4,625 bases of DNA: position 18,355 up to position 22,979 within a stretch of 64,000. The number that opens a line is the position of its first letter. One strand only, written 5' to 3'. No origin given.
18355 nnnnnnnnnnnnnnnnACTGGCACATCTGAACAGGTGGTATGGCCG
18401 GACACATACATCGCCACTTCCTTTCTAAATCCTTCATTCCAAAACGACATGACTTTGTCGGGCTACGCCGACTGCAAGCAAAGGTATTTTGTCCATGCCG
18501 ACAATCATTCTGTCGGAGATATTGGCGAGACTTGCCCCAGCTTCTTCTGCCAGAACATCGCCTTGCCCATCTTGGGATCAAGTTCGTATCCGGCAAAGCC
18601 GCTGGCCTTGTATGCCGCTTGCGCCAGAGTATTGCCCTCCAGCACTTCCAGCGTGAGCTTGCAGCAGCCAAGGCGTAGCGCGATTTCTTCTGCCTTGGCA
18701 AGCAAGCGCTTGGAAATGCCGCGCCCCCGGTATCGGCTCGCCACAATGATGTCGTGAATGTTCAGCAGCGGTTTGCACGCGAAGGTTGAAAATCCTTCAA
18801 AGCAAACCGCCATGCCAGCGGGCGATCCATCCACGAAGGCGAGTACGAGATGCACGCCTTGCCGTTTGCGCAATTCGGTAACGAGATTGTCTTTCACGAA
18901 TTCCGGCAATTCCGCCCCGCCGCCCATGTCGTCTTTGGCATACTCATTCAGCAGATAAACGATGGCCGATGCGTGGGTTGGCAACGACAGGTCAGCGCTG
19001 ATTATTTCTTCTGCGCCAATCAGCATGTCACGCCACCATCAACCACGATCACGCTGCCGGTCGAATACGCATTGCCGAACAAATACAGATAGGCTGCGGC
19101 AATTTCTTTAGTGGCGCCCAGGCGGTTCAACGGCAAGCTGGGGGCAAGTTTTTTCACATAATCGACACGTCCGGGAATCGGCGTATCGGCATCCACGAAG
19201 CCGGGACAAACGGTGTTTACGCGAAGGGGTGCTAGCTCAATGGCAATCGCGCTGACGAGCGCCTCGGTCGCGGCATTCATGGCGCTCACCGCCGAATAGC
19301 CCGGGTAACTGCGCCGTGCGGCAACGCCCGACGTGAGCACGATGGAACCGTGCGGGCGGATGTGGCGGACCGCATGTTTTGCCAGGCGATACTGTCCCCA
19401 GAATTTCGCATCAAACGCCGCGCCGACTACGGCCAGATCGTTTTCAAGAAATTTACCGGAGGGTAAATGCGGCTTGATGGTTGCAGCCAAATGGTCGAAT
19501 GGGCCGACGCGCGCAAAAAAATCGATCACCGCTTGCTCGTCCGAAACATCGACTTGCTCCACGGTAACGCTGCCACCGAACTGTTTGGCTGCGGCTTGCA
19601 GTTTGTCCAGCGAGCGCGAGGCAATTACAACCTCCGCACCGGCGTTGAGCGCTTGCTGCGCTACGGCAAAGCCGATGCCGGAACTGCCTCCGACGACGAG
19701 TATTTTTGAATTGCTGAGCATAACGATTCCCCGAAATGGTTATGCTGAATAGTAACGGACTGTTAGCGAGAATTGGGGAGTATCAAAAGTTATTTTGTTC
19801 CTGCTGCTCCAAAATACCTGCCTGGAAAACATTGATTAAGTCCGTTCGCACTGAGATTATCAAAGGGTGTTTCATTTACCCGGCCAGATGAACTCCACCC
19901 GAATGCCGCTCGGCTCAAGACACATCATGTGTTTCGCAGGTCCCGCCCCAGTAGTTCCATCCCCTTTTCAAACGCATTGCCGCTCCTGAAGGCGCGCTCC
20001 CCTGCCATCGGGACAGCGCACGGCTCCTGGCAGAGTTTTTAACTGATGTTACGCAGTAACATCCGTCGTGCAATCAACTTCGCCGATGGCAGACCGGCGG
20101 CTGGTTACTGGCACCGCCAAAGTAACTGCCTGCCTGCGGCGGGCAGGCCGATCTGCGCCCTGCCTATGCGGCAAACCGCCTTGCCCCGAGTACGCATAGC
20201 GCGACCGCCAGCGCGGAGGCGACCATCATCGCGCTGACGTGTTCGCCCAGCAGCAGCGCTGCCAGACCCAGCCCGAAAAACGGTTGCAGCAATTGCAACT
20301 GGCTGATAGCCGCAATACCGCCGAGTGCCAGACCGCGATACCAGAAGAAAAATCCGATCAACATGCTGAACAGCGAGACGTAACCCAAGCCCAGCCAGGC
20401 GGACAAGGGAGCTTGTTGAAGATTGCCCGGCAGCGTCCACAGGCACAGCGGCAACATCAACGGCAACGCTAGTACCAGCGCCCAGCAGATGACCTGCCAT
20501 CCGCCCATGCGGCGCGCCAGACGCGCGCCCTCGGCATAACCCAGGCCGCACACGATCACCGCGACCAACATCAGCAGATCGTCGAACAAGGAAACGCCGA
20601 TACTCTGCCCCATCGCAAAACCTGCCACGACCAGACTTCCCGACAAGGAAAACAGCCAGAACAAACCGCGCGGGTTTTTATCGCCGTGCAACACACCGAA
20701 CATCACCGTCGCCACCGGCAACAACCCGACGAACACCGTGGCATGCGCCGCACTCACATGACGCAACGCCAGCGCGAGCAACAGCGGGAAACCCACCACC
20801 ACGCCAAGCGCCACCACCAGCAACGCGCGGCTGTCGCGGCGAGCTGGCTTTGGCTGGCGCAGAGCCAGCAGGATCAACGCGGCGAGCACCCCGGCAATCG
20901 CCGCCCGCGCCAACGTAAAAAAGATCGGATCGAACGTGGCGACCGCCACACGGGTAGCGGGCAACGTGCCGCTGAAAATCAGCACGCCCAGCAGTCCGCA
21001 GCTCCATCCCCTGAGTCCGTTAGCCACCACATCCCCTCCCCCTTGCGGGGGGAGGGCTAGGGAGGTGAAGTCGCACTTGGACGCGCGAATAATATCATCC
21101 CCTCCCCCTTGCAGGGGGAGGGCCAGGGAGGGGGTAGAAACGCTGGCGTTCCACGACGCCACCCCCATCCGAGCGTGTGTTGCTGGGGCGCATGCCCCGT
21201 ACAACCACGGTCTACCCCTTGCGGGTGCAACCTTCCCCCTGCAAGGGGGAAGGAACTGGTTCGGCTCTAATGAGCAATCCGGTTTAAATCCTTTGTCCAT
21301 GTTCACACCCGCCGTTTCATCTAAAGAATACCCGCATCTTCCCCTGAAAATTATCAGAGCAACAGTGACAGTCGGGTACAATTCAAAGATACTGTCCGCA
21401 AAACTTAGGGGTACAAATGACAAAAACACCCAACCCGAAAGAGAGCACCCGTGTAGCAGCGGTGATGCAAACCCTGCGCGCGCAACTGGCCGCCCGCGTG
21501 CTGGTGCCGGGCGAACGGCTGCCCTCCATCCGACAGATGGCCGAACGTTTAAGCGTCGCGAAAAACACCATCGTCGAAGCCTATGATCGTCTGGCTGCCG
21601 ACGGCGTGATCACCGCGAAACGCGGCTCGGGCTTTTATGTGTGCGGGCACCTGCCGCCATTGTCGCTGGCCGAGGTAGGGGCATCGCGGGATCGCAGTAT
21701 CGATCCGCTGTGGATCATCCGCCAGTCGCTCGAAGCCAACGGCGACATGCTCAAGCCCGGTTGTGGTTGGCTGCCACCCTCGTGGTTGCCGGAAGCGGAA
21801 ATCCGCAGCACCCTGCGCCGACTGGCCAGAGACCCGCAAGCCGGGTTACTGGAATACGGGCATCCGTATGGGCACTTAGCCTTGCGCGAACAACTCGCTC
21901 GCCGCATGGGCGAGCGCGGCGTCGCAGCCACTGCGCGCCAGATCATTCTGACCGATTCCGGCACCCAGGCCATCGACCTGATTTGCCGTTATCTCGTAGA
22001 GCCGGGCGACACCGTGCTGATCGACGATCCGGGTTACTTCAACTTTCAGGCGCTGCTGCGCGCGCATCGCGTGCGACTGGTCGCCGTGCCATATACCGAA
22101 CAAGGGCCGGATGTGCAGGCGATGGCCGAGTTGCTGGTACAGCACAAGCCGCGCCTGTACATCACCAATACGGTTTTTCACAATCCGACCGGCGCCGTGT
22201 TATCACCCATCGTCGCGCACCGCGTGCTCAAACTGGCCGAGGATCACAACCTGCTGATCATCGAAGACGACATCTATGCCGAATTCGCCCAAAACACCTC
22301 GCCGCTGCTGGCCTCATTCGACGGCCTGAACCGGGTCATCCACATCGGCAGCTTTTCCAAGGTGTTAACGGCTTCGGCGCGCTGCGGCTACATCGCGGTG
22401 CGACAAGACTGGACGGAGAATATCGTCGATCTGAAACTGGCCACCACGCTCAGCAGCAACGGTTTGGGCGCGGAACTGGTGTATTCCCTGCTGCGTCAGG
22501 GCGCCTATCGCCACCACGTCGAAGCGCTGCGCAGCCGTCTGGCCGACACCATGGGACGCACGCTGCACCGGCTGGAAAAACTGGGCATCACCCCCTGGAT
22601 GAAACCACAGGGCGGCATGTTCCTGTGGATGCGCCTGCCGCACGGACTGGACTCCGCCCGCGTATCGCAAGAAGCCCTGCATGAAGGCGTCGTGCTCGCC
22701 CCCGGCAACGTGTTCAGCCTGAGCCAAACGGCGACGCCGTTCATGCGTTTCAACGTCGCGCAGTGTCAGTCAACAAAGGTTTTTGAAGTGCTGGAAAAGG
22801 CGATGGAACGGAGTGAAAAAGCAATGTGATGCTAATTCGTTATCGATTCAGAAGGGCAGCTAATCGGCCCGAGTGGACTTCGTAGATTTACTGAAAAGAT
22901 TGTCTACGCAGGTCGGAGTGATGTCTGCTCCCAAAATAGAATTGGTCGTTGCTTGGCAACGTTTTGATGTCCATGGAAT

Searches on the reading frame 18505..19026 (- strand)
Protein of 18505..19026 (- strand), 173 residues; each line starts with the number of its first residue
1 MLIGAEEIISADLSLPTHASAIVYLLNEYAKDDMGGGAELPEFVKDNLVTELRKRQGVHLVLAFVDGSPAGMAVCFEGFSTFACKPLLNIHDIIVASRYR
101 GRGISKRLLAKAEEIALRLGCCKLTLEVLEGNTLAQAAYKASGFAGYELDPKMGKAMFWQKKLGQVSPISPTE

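Call 59: search_protein_families(library=pfam, proteins=[window:18505-19026:-], max_evalue=0.001)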
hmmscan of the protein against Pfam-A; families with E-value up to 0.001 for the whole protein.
window:18505-19026:- (173 aa): 4 families
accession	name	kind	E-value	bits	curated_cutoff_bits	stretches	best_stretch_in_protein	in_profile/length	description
PF00583.31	Acetyltransf_1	-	6.8e-18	65.5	20.7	1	52-144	28-116/116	Acetyltransferase (GNAT) family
PF13508.13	Acetyltransf_7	-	1.5e-09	38.6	27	1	59-144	4-82/84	Acetyltransferase (GNAT) domain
PF13673.13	Acetyltransf_10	-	4.3e-08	33.6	23.6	1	38-145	11-108/128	Acetyltransferase (GNAT) domain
PF17013.11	Acetyltransf_15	-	0.00087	19.2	35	0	84-112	69-97/210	Putative acetyl-transferase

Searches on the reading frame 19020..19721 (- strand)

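Call 59: search_protein_families(library=pfam, proteins=[window:19020-19721:-], max_evalue=0.001)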
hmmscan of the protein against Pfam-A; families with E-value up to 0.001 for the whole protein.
window:19020-19721:- (233 aa): 8 families
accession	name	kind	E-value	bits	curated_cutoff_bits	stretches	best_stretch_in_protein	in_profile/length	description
PF13561.12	adh_short_C2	-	3.3e-39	135.3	27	1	13-232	5-236/236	Enoyl-(Acyl carrier protein) reductase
PF00106.31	adh_short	-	5e-25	88.6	26.6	1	7-179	3-185/195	short chain dehydrogenase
PF23441.1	SDR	-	1.2e-16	61.3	27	1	2-231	5-255/258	SDR-like rossmann domain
PF08659.16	KR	-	4.7e-09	36.9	22.6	1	7-157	3-161/180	KR domain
PF03807.23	F420_oxidored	-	3.4e-06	28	21.6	1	8-66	3-63/94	NADP oxidoreductase coenzyme F420-dependent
PF01370.27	Epimerase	-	2.6e-05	24.2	20.9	1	7-74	1-65/240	NAD dependent epimerase/dehydratase family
PF03435.24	Sacchrp_dh_NADP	-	7.2e-05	23.6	25.1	1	7-66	1-62/129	Saccharopine dehydrogenase NADP binding domain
PF00107.32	ADH_zinc_N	-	0.00044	20.7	31.8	0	15-61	1-45/129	Zinc-binding dehydrogenase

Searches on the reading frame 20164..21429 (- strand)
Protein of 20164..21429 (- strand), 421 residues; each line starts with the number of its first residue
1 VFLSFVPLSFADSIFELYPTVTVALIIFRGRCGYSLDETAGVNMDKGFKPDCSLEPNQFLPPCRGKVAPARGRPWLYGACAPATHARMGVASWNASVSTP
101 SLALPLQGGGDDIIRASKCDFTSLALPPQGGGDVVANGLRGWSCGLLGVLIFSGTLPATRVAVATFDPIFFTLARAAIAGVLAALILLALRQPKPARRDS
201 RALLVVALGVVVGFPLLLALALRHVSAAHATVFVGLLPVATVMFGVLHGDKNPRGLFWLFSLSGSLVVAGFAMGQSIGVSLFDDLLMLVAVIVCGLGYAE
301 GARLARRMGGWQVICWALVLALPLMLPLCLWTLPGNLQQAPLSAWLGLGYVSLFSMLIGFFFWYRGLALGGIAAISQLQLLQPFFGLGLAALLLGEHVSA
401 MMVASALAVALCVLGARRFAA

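Call 59: search_protein_families(library=pfam, proteins=[window:20164-21429:-], max_evalue=0.001)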
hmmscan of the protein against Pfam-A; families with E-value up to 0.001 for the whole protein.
window:20164-21429:- (421 aa): 1 family
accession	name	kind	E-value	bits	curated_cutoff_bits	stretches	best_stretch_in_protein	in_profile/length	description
PF00892.27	EamA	-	3.6e-27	95.7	28.2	2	284-414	4-131/135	EamA-like transporter family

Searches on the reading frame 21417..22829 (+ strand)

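Call 59: search_protein_families(library=pfam, proteins=[window:21417-22829:+], max_evalue=0.001)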
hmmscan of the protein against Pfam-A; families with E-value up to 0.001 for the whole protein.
window:21417-22829:+ (470 aa): 3 families
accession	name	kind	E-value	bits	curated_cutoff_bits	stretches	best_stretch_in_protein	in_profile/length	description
PF00155.27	Aminotran_1_2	-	1.6e-44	153.1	19.7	1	141-460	32-359/361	Aminotransferase class I and II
PF00392.27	GntR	-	1.1e-15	57.5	27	1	15-75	4-64/64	Bacterial regulatory proteins, gntR family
PF12897.13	Asp_aminotransf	-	5.3e-10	39.1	27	1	197-429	124-370/421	Aspartate amino-transferase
